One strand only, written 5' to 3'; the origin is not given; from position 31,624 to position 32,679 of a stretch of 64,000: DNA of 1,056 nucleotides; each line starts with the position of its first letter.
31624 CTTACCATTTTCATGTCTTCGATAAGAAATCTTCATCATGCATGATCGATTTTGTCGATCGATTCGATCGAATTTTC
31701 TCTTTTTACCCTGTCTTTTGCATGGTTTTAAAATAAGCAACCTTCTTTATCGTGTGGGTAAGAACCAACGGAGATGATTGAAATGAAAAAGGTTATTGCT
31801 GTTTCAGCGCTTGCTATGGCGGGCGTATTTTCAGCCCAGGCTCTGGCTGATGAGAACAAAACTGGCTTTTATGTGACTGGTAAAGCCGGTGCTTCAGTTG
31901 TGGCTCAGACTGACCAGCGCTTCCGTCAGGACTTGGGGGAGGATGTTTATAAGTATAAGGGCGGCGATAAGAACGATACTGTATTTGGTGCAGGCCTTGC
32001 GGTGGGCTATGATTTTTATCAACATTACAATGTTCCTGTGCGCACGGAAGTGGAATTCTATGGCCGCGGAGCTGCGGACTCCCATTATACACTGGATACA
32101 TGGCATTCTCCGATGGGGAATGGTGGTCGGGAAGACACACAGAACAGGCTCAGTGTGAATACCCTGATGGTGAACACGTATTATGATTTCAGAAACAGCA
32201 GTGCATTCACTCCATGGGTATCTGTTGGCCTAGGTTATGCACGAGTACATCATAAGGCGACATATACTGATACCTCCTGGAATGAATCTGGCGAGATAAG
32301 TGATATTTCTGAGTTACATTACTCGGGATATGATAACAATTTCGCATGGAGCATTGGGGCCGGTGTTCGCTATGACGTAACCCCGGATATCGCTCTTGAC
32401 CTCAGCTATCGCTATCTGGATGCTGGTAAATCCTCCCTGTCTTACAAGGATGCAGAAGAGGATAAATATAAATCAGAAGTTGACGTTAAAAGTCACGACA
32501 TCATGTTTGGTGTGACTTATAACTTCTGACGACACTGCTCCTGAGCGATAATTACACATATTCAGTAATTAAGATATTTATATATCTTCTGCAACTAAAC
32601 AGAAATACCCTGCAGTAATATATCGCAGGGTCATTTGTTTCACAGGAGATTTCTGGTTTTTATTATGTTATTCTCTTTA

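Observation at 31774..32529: Tia/Hek-like outer-membrane invasin/adhesin in the selC island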

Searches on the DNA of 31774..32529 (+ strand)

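Call 5: search_dna_similar(query=window:31774-32529:+, collection=ecoli_genomes, mode=near, max_rows=25)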
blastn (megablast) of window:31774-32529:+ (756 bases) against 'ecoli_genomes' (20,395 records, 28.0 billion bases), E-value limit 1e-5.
Records with a match: 1685; places in all: 2118; records where one place covers at least 80% of the query: 804.
Genomes with a match: 1684 of 5426; with a place that covers at least 80% of the query: 804. Places per genome that has any: lowest 1, median 1, highest 5. On chromosomes: 2116 places; on plasmids: 2.
Best place of each record, by identity: >=99% 49; 95-99% 255; 90-95% 134; 80-90% 887; 60-80% 360.
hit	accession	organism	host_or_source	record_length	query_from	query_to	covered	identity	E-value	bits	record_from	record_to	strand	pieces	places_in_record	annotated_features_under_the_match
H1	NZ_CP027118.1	Escherichia coli strain 26561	bovine mastitis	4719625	1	756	100%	100.0%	0e+0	1397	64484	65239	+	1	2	tia: invasion outer membrane protein Tia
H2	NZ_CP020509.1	Escherichia coli strain 165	Homo sapiens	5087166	1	756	100%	100.0%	0e+0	1397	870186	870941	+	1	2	tia: invasion outer membrane protein Tia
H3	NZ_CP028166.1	Escherichia coli strain CFSAN064036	poultry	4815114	1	756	100%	100.0%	0e+0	1397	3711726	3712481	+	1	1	tia: invasion outer membrane protein Tia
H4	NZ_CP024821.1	Escherichia coli strain CREC-591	Homo sapiens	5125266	1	756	100%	100.0%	0e+0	1397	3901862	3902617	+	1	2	tia: invasion outer membrane protein Tia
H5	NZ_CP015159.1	Escherichia coli strain Eco889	-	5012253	1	756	100%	100.0%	0e+0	1397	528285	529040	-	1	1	tia: invasion outer membrane protein Tia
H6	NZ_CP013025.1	Escherichia coli strain 2009C-3133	Homo sapiens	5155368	1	756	100%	100.0%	0e+0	1397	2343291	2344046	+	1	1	tia: invasion outer membrane protein Tia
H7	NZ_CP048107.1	Escherichia coli strain 201609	Homo sapiens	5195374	1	756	100%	100.0%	0e+0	1397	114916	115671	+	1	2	tia: invasion outer membrane protein Tia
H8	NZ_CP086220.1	Escherichia coli strain 779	Homo sapiens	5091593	1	756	100%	100.0%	0e+0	1397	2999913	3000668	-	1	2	tia: invasion outer membrane protein Tia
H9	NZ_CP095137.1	Escherichia coli strain Iso00225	Homo sapiens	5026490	1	756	100%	100.0%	0e+0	1397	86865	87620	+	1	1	tia: invasion outer membrane protein Tia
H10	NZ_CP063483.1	Escherichia coli strain EM03-18-08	not applicable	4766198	1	756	100%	100.0%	0e+0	1397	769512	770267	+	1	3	tia: invasion outer membrane protein Tia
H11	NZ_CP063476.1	Escherichia coli strain EM10-18-28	not applicable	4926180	1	756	100%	100.0%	0e+0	1397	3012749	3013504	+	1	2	tia: invasion outer membrane protein Tia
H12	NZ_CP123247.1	Escherichia coli strain YZMc10-2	chicken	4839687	1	756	100%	100.0%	0e+0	1397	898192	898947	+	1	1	tia: invasion outer membrane protein Tia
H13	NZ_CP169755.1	Escherichia coli strain AH50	poultry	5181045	1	756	100%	100.0%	0e+0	1397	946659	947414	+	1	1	tia: invasion outer membrane protein Tia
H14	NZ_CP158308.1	Escherichia coli strain CM2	Chicken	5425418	1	756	100%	100.0%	0e+0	1397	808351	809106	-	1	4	tia: invasion outer membrane protein Tia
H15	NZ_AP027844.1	Escherichia coli strain 2017.18.02CC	Homo sapiens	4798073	1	756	100%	100.0%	0e+0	1397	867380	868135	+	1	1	tia: invasion outer membrane protein Tia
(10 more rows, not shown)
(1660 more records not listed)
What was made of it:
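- Forty-nine complete genomes hold matches of at least 99% nt identity, and every listed one is 100% identical and annotated tia (call 5). The ORF is intact and identical in many genomes (call 5).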

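Call 7: get_annotated_region(hit=H6, flank=20000)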
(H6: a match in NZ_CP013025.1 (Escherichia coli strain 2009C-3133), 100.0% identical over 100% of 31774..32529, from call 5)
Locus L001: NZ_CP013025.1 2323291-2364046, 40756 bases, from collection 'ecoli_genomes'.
description: Escherichia coli strain 2009C-3133 chromosome, complete genome
organism: Escherichia coli strain 2009C-3133 (NCBI taxid 562)
replicon: chromosome; assembly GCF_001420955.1
host: Homo sapiens; source: stool; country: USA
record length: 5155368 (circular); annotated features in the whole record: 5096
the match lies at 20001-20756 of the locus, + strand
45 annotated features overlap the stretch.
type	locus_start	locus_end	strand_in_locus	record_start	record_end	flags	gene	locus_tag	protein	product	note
CDS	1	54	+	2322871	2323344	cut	dfrA1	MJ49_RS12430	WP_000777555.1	trimethoprim-resistant dihydrofolate reductase DfrA1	-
CDS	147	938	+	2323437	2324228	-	aadA1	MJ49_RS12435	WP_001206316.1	ANT(3'')-Ia family aminoglycoside nucleotidyltransferase AadA1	-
CDS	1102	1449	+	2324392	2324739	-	-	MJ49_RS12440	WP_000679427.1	quaternary ammonium compound efflux SMR transporter QacE delta 1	-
CDS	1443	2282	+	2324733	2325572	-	sul1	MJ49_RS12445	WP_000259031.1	sulfonamide-resistant dihydropteroate synthase Sul1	-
CDS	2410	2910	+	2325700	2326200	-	-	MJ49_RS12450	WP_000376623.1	GNAT family N-acetyltransferase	-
CDS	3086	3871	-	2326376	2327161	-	istB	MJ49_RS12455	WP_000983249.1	IS21-like element IS1326 family helper ATPase IstB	-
CDS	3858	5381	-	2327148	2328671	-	istA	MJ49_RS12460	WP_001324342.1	IS21-like element IS1326 family transposase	-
CDS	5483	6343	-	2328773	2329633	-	-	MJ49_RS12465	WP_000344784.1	TniB family NTP-binding protein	-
CDS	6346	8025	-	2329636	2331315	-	-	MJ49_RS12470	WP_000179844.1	Mu transposase C-terminal domain-containing protein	-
CDS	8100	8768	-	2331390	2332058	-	-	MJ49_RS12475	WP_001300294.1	EAL domain-containing protein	-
CDS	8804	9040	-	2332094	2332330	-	merE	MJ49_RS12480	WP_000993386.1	broad-spectrum mercury transporter MerE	-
CDS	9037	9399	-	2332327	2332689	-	merD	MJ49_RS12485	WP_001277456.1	mercury resistance co-regulator MerD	-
CDS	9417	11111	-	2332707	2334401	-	merA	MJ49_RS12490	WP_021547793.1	mercury(II) reductase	-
CDS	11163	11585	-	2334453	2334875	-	merC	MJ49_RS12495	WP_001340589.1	organomercurial transporter MerC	-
CDS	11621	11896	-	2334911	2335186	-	merP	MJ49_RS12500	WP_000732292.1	mercury resistance system periplasmic binding protein MerP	-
CDS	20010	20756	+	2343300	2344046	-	tia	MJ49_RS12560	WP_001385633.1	invasion outer membrane protein Tia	-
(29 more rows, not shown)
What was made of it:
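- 31783..32529 (+): tia coding sequence from the probable start: 248-aa precursor including the stop codon. The longest ORF starts 9 nt earlier, at 31774. Identical copies are annotated tia (WP_001385633.1) in RefSeq genomes (calls 5, 7).
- Checked: RefSeq/PGAP also annotates the identical gene from that start (call 7).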

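Call 8: search_dna_similar(query=window:31774-32529:+, collection=ecoli_genomes, mode=near, max_rows=60, rows=spread)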
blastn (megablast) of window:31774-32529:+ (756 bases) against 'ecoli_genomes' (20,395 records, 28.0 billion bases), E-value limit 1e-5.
Records with a match: 1685; places in all: 2118; records where one place covers at least 80% of the query: 804.
Genomes with a match: 1684 of 5426; with a place that covers at least 80% of the query: 804. Places per genome that has any: lowest 1, median 1, highest 5. On chromosomes: 2116 places; on plasmids: 2.
Best place of each record, by identity: >=99% 49; 95-99% 255; 90-95% 134; 80-90% 887; 60-80% 360.
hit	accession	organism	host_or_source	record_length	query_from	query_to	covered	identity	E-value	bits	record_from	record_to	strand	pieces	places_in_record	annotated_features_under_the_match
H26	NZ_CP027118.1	Escherichia coli strain 26561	bovine mastitis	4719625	1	756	100%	100.0%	0e+0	1397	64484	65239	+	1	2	tia: invasion outer membrane protein Tia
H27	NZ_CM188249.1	Escherichia coli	chicken farms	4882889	1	756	100%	100.0%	0e+0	1397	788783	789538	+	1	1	tia: invasion outer membrane protein Tia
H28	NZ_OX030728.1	Escherichia coli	Homo sapiens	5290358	1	756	100%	96.8%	0e+0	1264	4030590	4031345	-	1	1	tia: invasion outer membrane protein Tia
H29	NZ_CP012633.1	Escherichia coli strain SF-166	Homo sapiens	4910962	1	756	100%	95.2%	0e+0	1197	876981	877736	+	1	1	tia: invasion outer membrane protein Tia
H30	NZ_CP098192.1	Escherichia coli strain Z0117EC0116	Canis lupus familiaris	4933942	1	756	100%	95.2%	0e+0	1197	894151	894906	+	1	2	tia: invasion outer membrane protein Tia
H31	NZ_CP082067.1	Escherichia coli strain MS20673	Homo sapiens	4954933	1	756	100%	95.2%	0e+0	1197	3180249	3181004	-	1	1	tia: invasion outer membrane protein Tia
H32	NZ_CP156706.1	Escherichia coli strain PKF11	Milvus migrans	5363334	1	756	100%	95.2%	0e+0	1197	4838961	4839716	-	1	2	tia: invasion outer membrane protein Tia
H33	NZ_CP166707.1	Escherichia coli strain CEA212U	Human biopsy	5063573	1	756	100%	95.2%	0e+0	1197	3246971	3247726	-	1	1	tia: invasion outer membrane protein Tia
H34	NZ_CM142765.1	Escherichia coli strain GPEC505-623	chicken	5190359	1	756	100%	95.2%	0e+0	1197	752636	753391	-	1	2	tia: invasion outer membrane protein Tia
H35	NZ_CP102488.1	Escherichia coli O15:H18 strain ST69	Homo sapiens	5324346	1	756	100%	95.1%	0e+0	1192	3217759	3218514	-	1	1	tia: invasion outer membrane protein Tia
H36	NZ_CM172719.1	Escherichia coli strain FCI48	Homo sapiens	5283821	1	756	100%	95.1%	0e+0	1192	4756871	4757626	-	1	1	tia: invasion outer membrane protein Tia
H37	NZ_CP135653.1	Escherichia coli strain TUM13064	missing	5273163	1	756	100%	95.0%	0e+0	1186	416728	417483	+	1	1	tia: invasion outer membrane protein Tia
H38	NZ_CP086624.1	Escherichia coli strain RIVM_C037791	Homo sapiens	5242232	1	756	100%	94.0%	0e+0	1147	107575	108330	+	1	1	tia: invasion outer membrane protein Tia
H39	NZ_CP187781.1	Escherichia coli strain 097H6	Cattle Egret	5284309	1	756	100%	94.0%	0e+0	1147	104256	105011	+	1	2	tia: invasion outer membrane protein Tia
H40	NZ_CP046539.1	Escherichia coli strain FHI_NMBU_10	Homo sapiens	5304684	6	756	99%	90.1%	0e+0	972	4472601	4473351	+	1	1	outer membrane protein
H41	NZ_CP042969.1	Escherichia coli strain CFSAN061769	missing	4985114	1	756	100%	86.8%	0e+0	841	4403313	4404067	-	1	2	outer membrane protein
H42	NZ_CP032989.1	Escherichia coli strain W2-5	Jin River water W2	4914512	1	756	100%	74.8%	2e-83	318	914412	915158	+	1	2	outer membrane protein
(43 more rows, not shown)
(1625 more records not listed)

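Call 16: get_annotated_region(hit=H42, flank=6000)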
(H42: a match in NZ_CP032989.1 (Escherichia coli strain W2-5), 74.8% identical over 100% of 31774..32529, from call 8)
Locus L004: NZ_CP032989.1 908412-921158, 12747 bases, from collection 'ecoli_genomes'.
description: Escherichia coli strain W2-5 chromosome, complete genome
organism: Escherichia coli strain W2-5 (NCBI taxid 562)
replicon: chromosome; assembly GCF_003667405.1
host: -; source: Jin River water W2; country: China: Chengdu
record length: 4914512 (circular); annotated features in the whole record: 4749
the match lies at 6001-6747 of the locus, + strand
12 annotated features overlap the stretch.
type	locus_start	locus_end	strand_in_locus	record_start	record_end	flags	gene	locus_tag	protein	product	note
CDS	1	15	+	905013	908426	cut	-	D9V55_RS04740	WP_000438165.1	DEAD/DEAH box helicase family protein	-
CDS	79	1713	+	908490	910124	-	-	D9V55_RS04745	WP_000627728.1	type I restriction-modification system subunit M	-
CDS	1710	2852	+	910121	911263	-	-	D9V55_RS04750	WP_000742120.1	restriction endonuclease subunit S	-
CDS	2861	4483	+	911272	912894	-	-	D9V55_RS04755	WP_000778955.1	AAA family ATPase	-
CDS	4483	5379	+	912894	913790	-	-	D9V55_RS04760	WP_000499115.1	hypothetical protein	-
CDS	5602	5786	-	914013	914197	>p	-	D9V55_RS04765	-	integrase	frameshifted; incomplete; partial in the middle of a contig; missing N-terminus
CDS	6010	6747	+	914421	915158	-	-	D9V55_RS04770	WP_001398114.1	outer membrane protein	-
CDS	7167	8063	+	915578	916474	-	-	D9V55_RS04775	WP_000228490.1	helix-turn-helix transcriptional regulator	-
CDS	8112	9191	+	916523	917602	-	-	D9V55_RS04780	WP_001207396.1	hypothetical protein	-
CDS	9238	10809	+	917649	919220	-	-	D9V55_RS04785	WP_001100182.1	ATP--cob(I)alamin adenosyltransferase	-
CDS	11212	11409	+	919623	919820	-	-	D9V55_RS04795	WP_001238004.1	hypothetical protein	-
CDS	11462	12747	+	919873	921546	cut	-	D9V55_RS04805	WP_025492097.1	phosphoethanolamine transferase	-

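Call 17: get_annotated_region(hit=H41, flank=6000)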
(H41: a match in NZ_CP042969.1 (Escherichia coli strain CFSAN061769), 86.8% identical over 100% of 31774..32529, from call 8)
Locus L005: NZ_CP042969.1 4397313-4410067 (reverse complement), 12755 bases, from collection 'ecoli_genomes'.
description: Escherichia coli strain CFSAN061769 chromosome, complete genome
organism: Escherichia coli strain CFSAN061769 (NCBI taxid 562)
replicon: chromosome; assembly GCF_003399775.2
host: missing; source: raw milk cheese; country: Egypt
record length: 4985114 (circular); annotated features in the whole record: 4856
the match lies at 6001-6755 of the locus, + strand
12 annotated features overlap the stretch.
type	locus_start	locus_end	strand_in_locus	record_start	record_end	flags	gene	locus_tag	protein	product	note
CDS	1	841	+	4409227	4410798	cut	-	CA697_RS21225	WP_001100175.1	ATP--cob(I)alamin adenosyltransferase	-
CDS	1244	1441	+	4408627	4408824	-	-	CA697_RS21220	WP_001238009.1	hypothetical protein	-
CDS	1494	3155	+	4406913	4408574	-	-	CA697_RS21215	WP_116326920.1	phosphoethanolamine transferase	-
CDS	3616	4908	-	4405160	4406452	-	-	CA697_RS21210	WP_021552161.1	MFS transporter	-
CDS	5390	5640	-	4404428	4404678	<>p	-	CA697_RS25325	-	integrase core domain-containing protein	frameshifted; incomplete; partial in the middle of a contig; missing N-terminus and C-terminus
CDS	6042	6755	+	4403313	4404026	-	-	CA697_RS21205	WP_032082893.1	outer membrane protein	-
CDS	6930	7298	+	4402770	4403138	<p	-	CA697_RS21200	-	phosphoethanolamine transferase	incomplete; partial in the middle of a contig; missing C-terminus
CDS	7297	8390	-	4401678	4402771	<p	-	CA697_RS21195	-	IS3 family transposase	programmed frameshift; incomplete; partial in the middle of a contig; missing N-terminus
CDS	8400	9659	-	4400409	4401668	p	-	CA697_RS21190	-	IS3 family transposase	frameshifted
CDS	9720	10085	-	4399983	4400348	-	-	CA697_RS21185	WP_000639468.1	hypothetical protein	-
CDS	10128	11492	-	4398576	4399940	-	pgtP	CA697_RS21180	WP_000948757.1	phosphoglycerate transporter PgtP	-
CDS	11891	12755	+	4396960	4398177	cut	pgtC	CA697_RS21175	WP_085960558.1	phosphoglycerate transport regulator PgtC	-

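Call 18: get_annotated_region(hit=H40, flank=6000)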
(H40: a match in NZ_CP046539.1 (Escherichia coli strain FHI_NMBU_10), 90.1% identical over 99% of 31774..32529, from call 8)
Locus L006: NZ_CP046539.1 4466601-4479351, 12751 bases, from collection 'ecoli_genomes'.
description: Escherichia coli strain FHI_NMBU_10 chromosome, complete genome
organism: Escherichia coli strain FHI_NMBU_10 (NCBI taxid 562)
replicon: chromosome; assembly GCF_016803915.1
host: Homo sapiens; source: feces; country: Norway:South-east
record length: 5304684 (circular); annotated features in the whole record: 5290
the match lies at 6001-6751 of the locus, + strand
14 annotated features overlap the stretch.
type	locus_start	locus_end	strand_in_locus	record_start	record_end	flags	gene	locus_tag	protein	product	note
CDS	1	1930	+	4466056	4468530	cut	-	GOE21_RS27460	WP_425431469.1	autotransporter outer membrane beta-barrel domain-containing protein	-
CDS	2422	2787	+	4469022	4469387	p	-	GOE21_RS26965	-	hypothetical protein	internal stop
CDS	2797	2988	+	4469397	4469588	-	-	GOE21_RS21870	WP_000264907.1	hypothetical protein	-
CDS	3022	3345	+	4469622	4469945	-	-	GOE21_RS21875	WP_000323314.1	hypothetical protein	-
CDS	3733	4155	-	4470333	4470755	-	subB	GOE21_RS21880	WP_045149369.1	subtilase AB5 cytotoxin subunit B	-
CDS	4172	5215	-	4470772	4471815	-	subA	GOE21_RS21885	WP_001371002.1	subtilase AB5 cytotoxin subunit A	-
CDS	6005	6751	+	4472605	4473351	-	-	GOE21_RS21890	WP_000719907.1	outer membrane protein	-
CDS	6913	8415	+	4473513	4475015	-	-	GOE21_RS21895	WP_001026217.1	phosphoethanolamine transferase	-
CDS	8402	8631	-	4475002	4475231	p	-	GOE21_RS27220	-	hypothetical protein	frameshifted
CDS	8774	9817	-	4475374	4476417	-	-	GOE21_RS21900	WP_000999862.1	tetratricopeptide repeat protein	-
CDS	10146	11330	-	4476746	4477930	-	-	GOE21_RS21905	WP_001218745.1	tyrosine-type recombinase/integrase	-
tRNA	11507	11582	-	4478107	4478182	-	-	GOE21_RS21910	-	tRNA-Phe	-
CDS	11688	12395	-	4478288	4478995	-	yqgA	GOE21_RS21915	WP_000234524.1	DUF554 domain-containing protein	-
CDS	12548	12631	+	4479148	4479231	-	yqgH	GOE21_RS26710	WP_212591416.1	hypothetical protein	-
